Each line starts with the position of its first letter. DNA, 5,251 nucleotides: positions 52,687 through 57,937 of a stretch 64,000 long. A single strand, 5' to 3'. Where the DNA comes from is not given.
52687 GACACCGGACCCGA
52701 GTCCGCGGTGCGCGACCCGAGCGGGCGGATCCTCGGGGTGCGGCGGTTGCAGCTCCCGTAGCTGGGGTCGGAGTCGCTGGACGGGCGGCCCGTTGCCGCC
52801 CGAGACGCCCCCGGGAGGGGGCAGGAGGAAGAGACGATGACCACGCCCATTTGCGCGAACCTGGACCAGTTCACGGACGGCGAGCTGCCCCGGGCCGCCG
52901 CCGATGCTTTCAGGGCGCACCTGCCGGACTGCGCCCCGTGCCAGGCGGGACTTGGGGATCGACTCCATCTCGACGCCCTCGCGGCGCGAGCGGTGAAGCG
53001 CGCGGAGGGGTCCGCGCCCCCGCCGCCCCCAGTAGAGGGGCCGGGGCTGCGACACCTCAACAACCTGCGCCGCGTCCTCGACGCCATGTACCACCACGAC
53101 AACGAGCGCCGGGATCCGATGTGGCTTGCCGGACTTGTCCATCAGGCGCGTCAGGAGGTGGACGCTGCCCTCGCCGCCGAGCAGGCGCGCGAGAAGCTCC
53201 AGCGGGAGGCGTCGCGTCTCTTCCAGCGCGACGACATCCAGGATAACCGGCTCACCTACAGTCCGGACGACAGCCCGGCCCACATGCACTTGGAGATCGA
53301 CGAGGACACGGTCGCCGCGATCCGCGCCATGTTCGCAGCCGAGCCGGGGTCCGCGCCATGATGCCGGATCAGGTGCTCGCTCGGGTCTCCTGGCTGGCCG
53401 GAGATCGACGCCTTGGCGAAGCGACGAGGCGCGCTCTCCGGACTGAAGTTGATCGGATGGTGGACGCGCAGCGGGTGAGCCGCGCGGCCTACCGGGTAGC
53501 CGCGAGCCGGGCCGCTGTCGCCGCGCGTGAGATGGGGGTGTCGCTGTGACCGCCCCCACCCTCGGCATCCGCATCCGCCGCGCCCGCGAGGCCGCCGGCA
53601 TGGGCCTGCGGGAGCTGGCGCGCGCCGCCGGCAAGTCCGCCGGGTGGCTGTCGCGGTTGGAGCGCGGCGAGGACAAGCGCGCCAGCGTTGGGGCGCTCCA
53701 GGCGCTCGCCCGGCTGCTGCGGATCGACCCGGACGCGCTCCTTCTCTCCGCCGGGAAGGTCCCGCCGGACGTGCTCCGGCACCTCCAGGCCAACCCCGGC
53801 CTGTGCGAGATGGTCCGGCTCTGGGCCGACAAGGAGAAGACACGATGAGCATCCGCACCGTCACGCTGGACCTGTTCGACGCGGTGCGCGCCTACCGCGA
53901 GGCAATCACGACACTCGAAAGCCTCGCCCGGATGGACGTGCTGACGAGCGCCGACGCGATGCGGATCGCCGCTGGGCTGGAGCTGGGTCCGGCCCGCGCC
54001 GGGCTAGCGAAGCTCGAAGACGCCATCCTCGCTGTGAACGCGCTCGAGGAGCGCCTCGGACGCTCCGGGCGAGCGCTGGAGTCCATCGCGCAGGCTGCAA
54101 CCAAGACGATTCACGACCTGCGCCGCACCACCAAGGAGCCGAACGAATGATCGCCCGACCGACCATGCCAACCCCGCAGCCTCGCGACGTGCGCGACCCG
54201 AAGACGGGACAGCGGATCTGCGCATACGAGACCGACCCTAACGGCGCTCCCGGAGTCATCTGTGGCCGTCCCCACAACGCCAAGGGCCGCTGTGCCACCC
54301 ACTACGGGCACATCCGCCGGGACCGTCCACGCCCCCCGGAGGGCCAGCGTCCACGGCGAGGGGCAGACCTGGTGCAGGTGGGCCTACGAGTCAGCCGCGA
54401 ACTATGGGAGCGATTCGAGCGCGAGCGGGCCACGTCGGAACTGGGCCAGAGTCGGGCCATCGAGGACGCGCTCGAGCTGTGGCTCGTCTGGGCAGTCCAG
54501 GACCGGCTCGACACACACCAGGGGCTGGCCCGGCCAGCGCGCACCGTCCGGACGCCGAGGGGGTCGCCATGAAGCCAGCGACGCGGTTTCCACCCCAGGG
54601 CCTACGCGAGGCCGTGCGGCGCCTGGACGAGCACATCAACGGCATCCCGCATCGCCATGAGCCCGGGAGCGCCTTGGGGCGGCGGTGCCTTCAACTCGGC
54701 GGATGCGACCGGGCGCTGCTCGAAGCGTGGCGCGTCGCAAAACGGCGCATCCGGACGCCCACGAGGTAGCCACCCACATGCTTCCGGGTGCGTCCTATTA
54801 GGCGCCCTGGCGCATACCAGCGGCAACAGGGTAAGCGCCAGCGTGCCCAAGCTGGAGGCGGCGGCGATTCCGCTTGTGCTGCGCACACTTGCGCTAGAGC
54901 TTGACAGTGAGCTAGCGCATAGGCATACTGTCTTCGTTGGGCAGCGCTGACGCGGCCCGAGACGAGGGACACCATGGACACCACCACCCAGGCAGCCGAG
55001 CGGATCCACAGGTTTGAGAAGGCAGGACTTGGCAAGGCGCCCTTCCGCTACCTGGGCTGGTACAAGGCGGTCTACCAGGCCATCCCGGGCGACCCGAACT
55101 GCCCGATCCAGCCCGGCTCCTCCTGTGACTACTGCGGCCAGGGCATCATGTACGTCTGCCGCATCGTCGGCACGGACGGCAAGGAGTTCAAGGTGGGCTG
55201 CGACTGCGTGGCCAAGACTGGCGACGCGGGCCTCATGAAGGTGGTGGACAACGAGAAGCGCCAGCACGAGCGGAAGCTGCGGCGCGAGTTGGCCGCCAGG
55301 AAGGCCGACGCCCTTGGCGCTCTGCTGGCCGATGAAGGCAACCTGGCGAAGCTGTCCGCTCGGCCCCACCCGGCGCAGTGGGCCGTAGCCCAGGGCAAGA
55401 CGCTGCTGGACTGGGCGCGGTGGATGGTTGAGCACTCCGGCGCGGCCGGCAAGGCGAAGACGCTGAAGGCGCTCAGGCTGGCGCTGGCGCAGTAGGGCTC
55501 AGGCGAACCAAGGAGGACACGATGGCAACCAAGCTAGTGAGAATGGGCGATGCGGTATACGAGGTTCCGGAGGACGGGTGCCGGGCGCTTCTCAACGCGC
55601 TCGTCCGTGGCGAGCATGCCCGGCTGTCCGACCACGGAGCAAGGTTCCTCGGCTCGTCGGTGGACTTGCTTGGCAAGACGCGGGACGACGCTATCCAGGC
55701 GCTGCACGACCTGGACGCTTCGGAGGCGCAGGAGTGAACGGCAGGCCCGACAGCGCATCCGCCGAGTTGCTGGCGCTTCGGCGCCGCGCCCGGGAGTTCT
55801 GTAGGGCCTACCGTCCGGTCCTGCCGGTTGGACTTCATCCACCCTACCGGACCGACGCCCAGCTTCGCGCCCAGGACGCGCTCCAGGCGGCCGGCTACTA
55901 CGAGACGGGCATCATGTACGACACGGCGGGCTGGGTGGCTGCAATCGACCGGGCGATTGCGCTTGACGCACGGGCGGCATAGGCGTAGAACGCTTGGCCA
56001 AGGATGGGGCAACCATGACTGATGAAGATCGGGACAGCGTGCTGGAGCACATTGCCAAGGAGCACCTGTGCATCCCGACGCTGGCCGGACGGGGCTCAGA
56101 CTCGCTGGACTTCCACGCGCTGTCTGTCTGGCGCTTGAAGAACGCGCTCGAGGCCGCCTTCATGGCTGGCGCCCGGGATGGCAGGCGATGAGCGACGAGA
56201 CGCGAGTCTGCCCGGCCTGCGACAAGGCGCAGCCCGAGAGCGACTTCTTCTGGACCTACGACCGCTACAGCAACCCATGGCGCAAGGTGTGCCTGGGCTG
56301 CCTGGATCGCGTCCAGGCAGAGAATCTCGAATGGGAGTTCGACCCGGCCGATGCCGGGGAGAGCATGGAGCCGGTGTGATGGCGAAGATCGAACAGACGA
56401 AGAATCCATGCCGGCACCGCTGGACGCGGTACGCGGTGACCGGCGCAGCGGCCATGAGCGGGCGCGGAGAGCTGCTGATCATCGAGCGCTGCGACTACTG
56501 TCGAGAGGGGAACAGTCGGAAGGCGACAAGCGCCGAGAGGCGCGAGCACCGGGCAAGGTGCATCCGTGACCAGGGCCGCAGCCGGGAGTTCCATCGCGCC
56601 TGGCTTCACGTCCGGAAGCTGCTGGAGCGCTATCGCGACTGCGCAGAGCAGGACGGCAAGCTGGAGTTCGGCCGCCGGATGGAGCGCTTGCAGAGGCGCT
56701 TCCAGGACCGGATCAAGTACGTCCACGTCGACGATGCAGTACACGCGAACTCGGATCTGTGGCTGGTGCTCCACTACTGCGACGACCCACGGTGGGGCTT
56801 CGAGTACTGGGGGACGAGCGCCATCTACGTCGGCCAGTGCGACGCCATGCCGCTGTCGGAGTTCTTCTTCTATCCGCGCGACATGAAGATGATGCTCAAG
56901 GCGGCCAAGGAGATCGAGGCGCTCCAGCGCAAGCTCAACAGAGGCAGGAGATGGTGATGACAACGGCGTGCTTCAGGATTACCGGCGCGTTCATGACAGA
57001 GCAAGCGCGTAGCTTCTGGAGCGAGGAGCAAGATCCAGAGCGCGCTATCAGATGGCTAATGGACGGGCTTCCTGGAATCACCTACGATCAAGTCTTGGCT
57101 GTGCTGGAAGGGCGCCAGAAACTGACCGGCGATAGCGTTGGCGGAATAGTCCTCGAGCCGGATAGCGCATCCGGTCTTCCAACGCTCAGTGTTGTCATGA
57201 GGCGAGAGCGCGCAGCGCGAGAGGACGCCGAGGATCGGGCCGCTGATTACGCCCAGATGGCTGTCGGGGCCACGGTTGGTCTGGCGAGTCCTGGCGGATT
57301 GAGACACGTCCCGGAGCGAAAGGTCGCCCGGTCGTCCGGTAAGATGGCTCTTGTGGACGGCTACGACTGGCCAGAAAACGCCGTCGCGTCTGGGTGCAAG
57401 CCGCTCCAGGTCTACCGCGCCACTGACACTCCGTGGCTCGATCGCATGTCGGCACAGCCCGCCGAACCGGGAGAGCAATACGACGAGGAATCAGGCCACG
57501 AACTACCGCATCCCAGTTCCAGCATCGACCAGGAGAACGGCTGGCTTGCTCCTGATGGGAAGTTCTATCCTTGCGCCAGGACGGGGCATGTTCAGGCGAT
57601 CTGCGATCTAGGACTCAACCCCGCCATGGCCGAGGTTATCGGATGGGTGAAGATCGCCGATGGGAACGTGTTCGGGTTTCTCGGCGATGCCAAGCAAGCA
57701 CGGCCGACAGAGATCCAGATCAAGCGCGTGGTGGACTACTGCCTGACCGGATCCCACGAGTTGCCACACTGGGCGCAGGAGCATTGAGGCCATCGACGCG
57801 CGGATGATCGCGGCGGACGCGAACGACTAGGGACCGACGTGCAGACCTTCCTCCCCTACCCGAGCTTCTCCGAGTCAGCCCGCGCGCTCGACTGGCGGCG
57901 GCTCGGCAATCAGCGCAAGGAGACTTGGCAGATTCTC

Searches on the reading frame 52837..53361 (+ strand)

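Call 48: search_protein_families(library=pfam, max_evalue=0.001, proteins=[window:52837-53361:+])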
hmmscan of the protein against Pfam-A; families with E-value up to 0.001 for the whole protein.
window:52837-53361:+ (174 aa): 1 family
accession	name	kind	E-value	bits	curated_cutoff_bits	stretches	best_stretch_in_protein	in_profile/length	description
PF13490.11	zf-HC2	-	1.7e-05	25.2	22.2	1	8-36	7-35/35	Putative zinc-finger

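Call 49: search_protein_families(library=phrogs, max_evalue=0.001, proteins=[window:52837-53361:+])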
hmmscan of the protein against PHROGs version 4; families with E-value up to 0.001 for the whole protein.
window:52837-53361:+ (174 aa): 0 families

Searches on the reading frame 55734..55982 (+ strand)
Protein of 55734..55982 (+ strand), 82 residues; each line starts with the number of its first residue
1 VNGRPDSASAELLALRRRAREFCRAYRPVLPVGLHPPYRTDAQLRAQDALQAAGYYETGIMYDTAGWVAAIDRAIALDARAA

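Call 7: search_protein_families(library=pfam, max_evalue=1, proteins=[window:55734-55982:+])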
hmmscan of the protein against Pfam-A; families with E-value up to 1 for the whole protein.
window:55734-55982:+ (82 aa): 3 families
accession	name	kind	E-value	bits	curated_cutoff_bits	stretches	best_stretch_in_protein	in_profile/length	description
PF17243.7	POTRA_TamA_1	-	0.011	16.3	26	1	38-60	33-55/74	POTRA domain TamA domain 1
PF12464.13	Mac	-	0.045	14.4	22.1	1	9-27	13-31/53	Maltose acetyltransferase hexapeptide capping motif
PF09145.16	Ubiq-assoc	-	0.21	11.9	27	1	51-64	22-35/44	Ubiquitin-associated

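Call 8: search_protein_families(library=phrogs, max_evalue=1, proteins=[window:55734-55982:+])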
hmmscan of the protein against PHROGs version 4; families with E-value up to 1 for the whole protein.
window:55734-55982:+ (82 aa): 0 families

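Call 91: search_protein_families(library=padloc, max_evalue=0.01, proteins=[window:55734-55982:+])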
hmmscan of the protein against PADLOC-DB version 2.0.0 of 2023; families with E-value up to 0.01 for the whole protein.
window:55734-55982:+ (82 aa): 0 families

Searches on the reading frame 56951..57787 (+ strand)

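Call 48: search_protein_families(library=pfam, max_evalue=0.001, proteins=[window:56951-57787:+])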
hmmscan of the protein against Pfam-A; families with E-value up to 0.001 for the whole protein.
window:56951-57787:+ (278 aa): 0 families

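Call 49: search_protein_families(library=phrogs, max_evalue=0.001, proteins=[window:56951-57787:+])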
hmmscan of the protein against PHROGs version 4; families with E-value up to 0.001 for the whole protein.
window:56951-57787:+ (278 aa): 2 families
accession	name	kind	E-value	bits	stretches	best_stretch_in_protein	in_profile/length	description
phrog_30541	-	unknown function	5.5e-07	30.6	1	195-262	92-159/185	-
phrog_11532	-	unknown function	2.2e-06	27.5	1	5-63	6-63/586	-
